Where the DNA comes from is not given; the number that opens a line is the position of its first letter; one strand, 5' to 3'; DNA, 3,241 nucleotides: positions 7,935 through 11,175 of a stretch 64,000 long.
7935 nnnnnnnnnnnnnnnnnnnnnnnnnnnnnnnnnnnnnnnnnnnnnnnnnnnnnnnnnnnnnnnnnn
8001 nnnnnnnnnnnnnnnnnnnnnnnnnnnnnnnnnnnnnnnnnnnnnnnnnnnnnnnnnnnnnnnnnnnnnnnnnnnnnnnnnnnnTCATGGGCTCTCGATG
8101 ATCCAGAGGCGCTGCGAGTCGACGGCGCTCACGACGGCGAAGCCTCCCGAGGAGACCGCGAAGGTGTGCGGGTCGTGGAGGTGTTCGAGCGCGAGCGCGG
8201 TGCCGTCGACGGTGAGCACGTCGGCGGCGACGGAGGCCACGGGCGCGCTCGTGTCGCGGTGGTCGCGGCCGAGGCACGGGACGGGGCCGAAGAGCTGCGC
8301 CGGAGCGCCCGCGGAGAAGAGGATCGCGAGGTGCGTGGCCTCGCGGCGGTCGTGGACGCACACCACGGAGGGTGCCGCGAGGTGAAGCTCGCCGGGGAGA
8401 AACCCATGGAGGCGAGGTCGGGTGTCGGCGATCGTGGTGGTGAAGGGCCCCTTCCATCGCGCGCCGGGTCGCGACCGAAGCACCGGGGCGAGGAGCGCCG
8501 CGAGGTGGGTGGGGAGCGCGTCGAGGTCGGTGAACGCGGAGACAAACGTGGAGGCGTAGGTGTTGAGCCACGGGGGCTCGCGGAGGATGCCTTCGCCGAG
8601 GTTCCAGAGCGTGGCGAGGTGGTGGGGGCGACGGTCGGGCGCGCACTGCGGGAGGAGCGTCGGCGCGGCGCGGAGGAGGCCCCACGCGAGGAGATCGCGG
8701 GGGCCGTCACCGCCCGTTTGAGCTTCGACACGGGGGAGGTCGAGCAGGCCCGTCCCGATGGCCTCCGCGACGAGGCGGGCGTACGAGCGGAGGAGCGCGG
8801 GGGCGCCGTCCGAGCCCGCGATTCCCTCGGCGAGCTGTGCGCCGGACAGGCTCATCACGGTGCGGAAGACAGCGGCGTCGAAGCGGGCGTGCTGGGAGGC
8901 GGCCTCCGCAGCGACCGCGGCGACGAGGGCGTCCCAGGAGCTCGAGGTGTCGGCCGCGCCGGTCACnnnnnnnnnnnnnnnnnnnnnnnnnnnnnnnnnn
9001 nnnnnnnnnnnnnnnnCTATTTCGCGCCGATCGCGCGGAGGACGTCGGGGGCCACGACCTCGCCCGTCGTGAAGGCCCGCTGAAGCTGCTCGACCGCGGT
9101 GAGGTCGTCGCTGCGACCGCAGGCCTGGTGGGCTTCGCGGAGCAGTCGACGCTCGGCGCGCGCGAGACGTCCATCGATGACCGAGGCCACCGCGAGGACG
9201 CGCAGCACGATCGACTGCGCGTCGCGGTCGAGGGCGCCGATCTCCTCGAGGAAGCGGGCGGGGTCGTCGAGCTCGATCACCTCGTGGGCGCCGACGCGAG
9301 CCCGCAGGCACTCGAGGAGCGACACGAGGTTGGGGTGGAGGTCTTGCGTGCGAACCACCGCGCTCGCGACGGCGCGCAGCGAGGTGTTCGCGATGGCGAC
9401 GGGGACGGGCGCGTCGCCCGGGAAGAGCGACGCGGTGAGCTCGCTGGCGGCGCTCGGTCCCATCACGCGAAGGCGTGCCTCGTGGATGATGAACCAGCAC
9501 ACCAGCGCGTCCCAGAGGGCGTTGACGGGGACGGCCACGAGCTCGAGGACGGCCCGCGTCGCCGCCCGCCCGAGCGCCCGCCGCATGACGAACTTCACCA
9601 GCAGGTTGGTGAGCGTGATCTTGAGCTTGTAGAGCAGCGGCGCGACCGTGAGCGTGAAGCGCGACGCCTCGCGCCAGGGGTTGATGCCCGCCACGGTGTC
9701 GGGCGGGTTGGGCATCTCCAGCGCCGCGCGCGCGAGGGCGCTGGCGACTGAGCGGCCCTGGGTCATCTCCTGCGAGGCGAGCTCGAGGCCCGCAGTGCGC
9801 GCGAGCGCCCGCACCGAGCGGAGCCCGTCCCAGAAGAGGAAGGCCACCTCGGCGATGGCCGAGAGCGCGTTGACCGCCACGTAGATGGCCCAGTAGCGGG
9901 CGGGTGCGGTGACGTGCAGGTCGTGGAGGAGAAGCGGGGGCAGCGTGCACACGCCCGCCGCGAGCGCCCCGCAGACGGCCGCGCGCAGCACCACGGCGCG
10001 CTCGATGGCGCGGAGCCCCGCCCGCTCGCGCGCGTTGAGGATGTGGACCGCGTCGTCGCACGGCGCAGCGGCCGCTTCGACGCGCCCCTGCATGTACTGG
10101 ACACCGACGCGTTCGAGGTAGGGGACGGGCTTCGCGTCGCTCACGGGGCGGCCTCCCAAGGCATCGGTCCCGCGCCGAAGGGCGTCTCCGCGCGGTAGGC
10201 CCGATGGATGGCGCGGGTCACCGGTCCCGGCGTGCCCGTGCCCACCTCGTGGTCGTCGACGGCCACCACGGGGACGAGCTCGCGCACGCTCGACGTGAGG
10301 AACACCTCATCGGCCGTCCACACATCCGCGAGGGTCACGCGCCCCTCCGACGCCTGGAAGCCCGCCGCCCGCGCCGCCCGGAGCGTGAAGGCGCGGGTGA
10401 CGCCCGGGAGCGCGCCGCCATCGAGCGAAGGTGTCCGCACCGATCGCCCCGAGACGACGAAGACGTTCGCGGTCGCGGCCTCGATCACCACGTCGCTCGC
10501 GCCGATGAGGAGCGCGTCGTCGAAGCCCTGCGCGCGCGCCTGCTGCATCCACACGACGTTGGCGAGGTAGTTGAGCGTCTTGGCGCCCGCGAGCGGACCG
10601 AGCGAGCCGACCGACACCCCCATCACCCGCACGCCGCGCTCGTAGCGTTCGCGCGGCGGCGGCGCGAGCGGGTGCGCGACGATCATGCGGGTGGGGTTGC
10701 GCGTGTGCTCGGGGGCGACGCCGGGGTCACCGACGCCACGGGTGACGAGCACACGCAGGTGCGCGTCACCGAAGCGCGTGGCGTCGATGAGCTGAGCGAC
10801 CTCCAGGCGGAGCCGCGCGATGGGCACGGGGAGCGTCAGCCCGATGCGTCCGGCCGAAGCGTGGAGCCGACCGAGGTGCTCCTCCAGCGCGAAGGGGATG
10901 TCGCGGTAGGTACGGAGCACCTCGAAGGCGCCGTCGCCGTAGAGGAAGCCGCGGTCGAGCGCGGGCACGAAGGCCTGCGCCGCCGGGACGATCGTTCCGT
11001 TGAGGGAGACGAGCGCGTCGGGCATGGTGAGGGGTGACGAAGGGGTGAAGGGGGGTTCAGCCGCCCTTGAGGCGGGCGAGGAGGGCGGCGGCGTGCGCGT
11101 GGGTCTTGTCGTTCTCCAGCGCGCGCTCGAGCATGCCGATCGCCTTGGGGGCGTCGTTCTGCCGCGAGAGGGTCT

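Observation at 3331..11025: Translationally coupled 8-gene operon combining TerB-like, HExxH+vWA, radical SAM and a lysine-less aminotransferase fold, with three ORFans and no AAA+ partner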

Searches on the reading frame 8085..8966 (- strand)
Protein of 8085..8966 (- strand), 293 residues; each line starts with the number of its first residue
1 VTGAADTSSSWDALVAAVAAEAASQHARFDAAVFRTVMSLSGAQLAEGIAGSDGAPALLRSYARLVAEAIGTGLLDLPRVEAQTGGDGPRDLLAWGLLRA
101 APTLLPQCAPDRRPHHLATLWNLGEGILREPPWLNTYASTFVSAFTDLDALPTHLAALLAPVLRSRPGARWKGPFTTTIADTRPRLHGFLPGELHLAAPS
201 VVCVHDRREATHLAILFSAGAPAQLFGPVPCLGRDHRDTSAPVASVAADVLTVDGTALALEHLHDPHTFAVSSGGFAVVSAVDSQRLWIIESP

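Call 5: search_protein_families(library=pfam, proteins=[window:8085-8966:-], max_evalue=0.1)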
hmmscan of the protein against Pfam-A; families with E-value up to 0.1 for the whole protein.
window:8085-8966:- (293 aa): 0 families

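Call 6: search_protein_families(library=ncbifam, proteins=[window:8085-8966:-], max_evalue=0.1)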
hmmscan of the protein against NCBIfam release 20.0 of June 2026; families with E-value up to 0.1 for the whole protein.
window:8085-8966:- (293 aa): 0 families

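Call 7: search_protein_families(library=padloc, proteins=[window:8085-8966:-], max_evalue=0.1)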
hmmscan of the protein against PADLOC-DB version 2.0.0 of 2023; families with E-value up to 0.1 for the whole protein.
window:8085-8966:- (293 aa): 0 families

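Call 33: search_protein_families(library=pfam, proteins=[window:8085-8966:-], max_evalue=10)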
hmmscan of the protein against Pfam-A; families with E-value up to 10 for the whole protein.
window:8085-8966:- (293 aa): 0 families

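Call 39: search_solved_structures(query=A3, max_evalue=10)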
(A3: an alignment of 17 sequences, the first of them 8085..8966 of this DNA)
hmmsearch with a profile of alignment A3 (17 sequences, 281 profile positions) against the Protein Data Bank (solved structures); distinct sequences matched with E-value up to 10: 0.

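Call 80: search_protein_representatives(protein=window:8085-8966:-)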
Query: 293 residues. Proteins with E-value up to 0.001 (for the whole library): 194; up to 1e-10: 143; up to 1e-30: 49. The best 150 are listed.
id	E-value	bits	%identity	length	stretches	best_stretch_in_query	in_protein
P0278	7.7e-188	639.5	100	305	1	1-293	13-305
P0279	7.6e-66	239.1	50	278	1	17-293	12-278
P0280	8.1e-58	212.8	44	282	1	9-293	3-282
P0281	4.9e-49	184.0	42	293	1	10-293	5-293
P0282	7.2e-49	183.4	40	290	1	15-293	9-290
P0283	3.2e-48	181.3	38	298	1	13-292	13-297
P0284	1.3e-45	172.7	37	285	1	13-292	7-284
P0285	3.5e-45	171.3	40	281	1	24-293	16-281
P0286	4.7e-45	170.9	40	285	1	10-293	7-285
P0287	1.9e-44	168.9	37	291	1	8-293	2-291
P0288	1.8e-43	165.7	38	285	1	13-292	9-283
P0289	4.2e-43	164.5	36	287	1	10-293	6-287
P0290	5.3e-43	164.2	40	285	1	15-291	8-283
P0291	9.3e-42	160.1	34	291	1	8-293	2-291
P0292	5.7e-41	157.5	37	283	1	21-292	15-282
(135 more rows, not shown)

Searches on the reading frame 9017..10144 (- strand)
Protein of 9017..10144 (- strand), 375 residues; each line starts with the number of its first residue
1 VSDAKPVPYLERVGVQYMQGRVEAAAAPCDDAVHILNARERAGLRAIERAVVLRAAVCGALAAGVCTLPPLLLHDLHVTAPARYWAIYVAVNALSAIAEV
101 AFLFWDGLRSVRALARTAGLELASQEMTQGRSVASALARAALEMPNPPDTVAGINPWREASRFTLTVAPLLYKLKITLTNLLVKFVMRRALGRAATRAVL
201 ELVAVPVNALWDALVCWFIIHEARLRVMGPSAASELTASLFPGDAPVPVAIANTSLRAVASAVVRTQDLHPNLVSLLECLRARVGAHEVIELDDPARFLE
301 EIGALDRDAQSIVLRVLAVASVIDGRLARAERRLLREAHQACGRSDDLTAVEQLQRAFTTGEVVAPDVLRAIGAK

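Call 5: search_protein_families(library=pfam, proteins=[window:9017-10144:-], max_evalue=0.1)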
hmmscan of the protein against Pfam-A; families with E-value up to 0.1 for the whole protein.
window:9017-10144:- (375 aa): 0 families

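Call 6: search_protein_families(library=ncbifam, proteins=[window:9017-10144:-], max_evalue=0.1)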
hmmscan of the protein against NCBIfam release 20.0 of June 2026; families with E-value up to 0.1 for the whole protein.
window:9017-10144:- (375 aa): 2 families
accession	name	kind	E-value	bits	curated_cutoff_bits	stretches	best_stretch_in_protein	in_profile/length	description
NF047767.1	LBF_2804_fam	subfamily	2.3e-90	303.4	80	1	11-362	1-351/352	LBF_2804 family protein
NF033742.1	NlpC_p60_RipB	exception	0.052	13.2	335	0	242-280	19-54/206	NlpC/P60 family peptidoglycan endopeptidase RipB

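Call 7: search_protein_families(library=padloc, proteins=[window:9017-10144:-], max_evalue=0.1)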
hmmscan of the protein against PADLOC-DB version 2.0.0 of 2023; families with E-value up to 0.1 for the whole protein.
window:9017-10144:- (375 aa): 0 families

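Call 52: find_homologous_proteins(query=window:9017-10144:-, max_evalue=0.001)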
Query window:9017-10144:- (375 aa): 279 proteins with E <= 0.001 among 8000 candidates; the best 120 are listed.
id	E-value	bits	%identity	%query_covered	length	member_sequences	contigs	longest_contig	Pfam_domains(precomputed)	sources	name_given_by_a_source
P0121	8.3e-233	790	100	100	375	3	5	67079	-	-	-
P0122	3.2e-219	745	94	100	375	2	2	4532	-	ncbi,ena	-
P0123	2.3e-198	677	87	100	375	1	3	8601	-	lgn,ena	-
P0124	5.0e-198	676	87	100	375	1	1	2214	-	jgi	-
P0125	2.0e-197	674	87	100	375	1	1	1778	-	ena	-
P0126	3.0e-197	673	86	100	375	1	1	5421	-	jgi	jgi:hypothetical protein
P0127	1.2e-196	671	85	100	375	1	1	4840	-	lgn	-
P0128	2.1e-175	601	79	100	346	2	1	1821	-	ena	-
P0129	6.0e-174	597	78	99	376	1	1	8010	-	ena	-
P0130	5.7e-173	593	77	99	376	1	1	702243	-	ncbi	ncbi:MAG: hypothetical protein U0324_00345 [Polyangiales bacterium]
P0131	5.2e-166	571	74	98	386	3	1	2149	-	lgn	-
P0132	4.0e-150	518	100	66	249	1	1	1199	-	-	-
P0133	2.8e-146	506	66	99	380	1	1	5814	-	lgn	-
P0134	8.9e-144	497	65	99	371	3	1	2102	-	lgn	-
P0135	1.9e-143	496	62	99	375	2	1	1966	-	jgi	jgi:hypothetical protein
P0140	1.5e-100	355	53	97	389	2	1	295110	-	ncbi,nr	ncbi:MAG: hypothetical protein JNK05_21205 [Myxococcales bacterium]|nr:hypothetical protein [Myxococ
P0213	3.3e-86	308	47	97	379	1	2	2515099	-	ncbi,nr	ncbi:MAG: hypothetical protein KIT84_14375 [Labilithrix sp.]|nr:hypothetical protein [Labilithrix sp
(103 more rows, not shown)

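Call 53: find_encoding_contigs(protein=P0130, flank=10000, max_places=1)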
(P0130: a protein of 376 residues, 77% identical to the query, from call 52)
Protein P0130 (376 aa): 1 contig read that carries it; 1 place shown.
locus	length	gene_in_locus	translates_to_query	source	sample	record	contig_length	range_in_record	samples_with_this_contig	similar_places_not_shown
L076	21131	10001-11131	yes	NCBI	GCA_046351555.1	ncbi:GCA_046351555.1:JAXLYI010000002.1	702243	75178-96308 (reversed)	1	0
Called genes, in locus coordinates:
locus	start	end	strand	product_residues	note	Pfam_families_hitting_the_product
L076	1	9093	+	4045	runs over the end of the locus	PF13176:TPR_7 (faint), PF13428:TPR_14 (faint), PF13431:TPR_17 (faint), PF14559:TPR_19 (faint), PF00515:TPR_1 (faint), PF07719:TPR_2 (faint), PF13174:TPR_6 (faint), PF13424:TPR_12 (weak), +3 more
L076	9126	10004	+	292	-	PF01063:Aminotran_4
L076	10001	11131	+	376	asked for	-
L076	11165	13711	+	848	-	-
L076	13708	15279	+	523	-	-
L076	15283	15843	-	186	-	PF00034:Cytochrom_C (faint), PF13442:Cytochrome_CBB3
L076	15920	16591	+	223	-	PF04542:Sigma70_r2, PF08281:Sigma70_r4_2, PF04545:Sigma70_r4 (weak)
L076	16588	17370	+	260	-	PF06532:NrsF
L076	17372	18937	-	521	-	PF01636:APH (weak), PF00069:Pkinase, PF07714:PK_Tyr_Ser-Thr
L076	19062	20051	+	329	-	PF00248:Aldo_ket_red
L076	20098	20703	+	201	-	PF02798:GST_N, PF14497:GST_C_3, PF13410:GST_C_2 (weak)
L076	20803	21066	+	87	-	-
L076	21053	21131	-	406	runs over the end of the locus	PF00034:Cytochrom_C (faint), PF13442:Cytochrome_CBB3 (faint)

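Call 54: find_encoding_contigs(protein=P0140, flank=10000, max_places=1)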
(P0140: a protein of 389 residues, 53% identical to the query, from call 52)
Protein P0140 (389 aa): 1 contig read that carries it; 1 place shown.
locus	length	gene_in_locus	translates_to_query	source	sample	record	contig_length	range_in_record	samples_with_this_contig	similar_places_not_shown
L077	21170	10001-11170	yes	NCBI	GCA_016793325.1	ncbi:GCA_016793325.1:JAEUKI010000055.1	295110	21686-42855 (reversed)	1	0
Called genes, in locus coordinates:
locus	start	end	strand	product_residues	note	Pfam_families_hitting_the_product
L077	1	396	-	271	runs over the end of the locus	PF00106:adh_short, PF08659:KR, PF13561:adh_short_C2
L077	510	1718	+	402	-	-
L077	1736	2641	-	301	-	-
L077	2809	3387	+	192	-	PF13442:Cytochrome_CBB3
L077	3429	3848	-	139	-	PF00011:HSP20, PF17886:ArsA_HSP20 (weak)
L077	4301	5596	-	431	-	PF04052:TolB_N, PF26549:Tricorn_N, PF26550:Tricorn_2nd, PF07676:PD40, PF26549:Tricorn_N, PF07676:PD40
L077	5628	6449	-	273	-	-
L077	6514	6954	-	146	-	PF02472:ExbD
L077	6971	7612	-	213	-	PF01618:MotA_ExbB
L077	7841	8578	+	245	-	PF01694:Rhomboid (faint)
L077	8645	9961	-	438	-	PF00211:Guanylate_cyc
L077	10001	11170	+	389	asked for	-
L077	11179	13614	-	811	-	PF25601:AAA_lid_14, PF02954:HTH_8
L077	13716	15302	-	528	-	PF00069:Pkinase, PF03109:ABC1 (faint), PF07714:PK_Tyr_Ser-Thr, PF01636:APH (faint)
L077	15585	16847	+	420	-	PF13432:TPR_16, PF14559:TPR_19 (weak), PF13432:TPR_16 (weak), PF14559:TPR_19 (weak), PF13432:TPR_16, PF23914:TPR_CcmH_CycH, PF13432:TPR_16, PF14559:TPR_19, +13 more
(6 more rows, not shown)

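Call 55: find_encoding_contigs(protein=P0213, flank=10000, max_places=1)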
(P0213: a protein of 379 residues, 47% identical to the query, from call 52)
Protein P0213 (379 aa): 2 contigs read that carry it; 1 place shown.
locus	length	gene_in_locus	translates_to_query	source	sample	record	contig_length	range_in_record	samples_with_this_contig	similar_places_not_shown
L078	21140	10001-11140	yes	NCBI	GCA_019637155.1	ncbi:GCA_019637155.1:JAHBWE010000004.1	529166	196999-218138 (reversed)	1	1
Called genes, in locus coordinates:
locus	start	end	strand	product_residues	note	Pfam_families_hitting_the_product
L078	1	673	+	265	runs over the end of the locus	PF00583:Acetyltransf_1, PF13673:Acetyltransf_10, PF13508:Acetyltransf_7, PF08445:FR47 (faint)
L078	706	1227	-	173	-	PF10698:DUF2505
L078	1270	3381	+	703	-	PF02092:tRNA_synt_2f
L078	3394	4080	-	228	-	PF21731:TARSH_C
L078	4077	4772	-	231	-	-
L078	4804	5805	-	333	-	-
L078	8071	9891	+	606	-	PF00391:PEP-utilizers, PF02896:PEP-utilizers_C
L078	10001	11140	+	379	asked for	-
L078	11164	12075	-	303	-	PF00072:Response_reg, PF00990:GGDEF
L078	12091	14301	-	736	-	PF00512:HisKA, PF02518:HATPase_c, PF00072:Response_reg, PF01627:Hpt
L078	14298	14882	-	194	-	-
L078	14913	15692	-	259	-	-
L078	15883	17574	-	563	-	PF01266:DAO (faint), PF01494:FAD_binding_3, PF21274:Rng_hyd_C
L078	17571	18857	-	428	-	PF00202:Aminotran_3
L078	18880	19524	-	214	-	-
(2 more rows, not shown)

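Call 60: find_encoding_contigs(protein=P0126, flank=10000, max_places=2)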
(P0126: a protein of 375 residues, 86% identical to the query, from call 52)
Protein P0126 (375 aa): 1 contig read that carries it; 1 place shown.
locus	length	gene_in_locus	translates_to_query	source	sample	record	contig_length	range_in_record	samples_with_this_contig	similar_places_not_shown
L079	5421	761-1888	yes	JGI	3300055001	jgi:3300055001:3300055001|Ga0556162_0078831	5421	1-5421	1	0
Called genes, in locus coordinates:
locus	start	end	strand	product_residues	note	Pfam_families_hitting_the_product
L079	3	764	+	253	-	?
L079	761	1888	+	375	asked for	-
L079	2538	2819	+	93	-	-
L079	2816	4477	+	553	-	-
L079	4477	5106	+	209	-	-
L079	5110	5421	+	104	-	?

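Call 83: search_solved_structures(query=A8, max_evalue=10, show_alignments=2)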
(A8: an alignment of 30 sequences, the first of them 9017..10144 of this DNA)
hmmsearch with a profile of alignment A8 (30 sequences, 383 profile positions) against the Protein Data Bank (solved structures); distinct sequences matched with E-value up to 10: 0.

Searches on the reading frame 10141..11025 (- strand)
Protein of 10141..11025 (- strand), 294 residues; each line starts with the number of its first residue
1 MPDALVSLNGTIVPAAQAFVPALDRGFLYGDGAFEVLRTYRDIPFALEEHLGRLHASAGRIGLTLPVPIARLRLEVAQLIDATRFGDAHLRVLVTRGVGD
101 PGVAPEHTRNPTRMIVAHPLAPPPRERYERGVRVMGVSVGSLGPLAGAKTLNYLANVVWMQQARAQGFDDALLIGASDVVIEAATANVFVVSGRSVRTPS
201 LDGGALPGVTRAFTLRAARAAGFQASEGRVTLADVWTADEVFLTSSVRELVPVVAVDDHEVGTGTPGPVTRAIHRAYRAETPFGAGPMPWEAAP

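Call 5: search_protein_families(library=pfam, proteins=[window:10141-11025:-], max_evalue=0.1)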
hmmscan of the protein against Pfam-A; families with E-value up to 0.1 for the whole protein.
window:10141-11025:- (294 aa): 1 family
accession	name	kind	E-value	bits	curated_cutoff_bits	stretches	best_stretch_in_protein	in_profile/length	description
PF01063.24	Aminotran_4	-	5.1e-56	190.5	28.5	1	32-255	1-222/223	Amino-transferase class IV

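Call 6: search_protein_families(library=ncbifam, proteins=[window:10141-11025:-], max_evalue=0.1)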
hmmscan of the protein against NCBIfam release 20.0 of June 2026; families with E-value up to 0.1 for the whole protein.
window:10141-11025:- (294 aa): 22 families
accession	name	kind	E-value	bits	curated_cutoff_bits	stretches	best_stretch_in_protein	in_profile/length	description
NF006185.0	PRK08320.1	subfamily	9.9e-65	218.6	363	1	5-281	4-283/292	branched-chain amino acid aminotransferase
NF009126.0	PRK12479.1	equivalog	1.6e-54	185.1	518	1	3-279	3-282/299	branched-chain-amino-acid transaminase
NF005209.0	PRK06680.1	subfamily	1.8e-49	168.2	320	1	5-279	4-279/286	D-amino-acid transaminase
TIGR01122.1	ilvE_I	equivalog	8.8e-49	166.3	245.55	1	8-278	2-281/298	branched-chain-amino-acid transaminase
NF005800.0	PRK07650.1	equivalog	2.3e-45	155.1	308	1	5-281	2-276/290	aminodeoxychorismate lyase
TIGR01121.1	D_amino_aminoT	equivalog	2.9e-44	151.3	277.45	1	8-280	4-274/276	D-amino-acid transaminase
TIGR03461.1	pabC_Proteo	equivalog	5.7e-44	150.3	176.85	1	17-260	7-249/262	aminodeoxychorismate lyase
NF004761.0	PRK06092.1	equivalog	2.3e-42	145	260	1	16-260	8-251/268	aminodeoxychorismate lyase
NF005146.0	PRK06606.1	equivalog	2.2e-41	141.8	279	1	6-278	9-289/307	branched-chain amino acid transaminase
NF005888.0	PRK07849.1-3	equivalog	2.3e-35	122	273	1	15-262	24-275/298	aminodeoxychorismate lyase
NF005886.0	PRK07849.1-1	equivalog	2.1e-32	112.6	253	1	17-261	25-272/291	aminodeoxychorismate lyase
NF005726.0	PRK07544.1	equivalog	2.3e-32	112.3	396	1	4-280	11-287/295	branched-chain amino acid aminotransferase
NF009066.0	PRK12400.1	equivalog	3.6e-25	89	538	1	17-278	20-279/290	D-amino-acid transaminase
NF009896.0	PRK13356.1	equivalog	5.1e-24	84.9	262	1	153-277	158-279/287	branched-chain amino acid aminotransferase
NF006734.0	PRK09266.1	subfamily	2.6e-22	79.3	202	1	6-280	9-265/270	hypothetical protein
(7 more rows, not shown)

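Call 7: search_protein_families(library=padloc, proteins=[window:10141-11025:-], max_evalue=0.1)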
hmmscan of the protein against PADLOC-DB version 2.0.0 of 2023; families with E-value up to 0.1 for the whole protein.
window:10141-11025:- (294 aa): 0 families
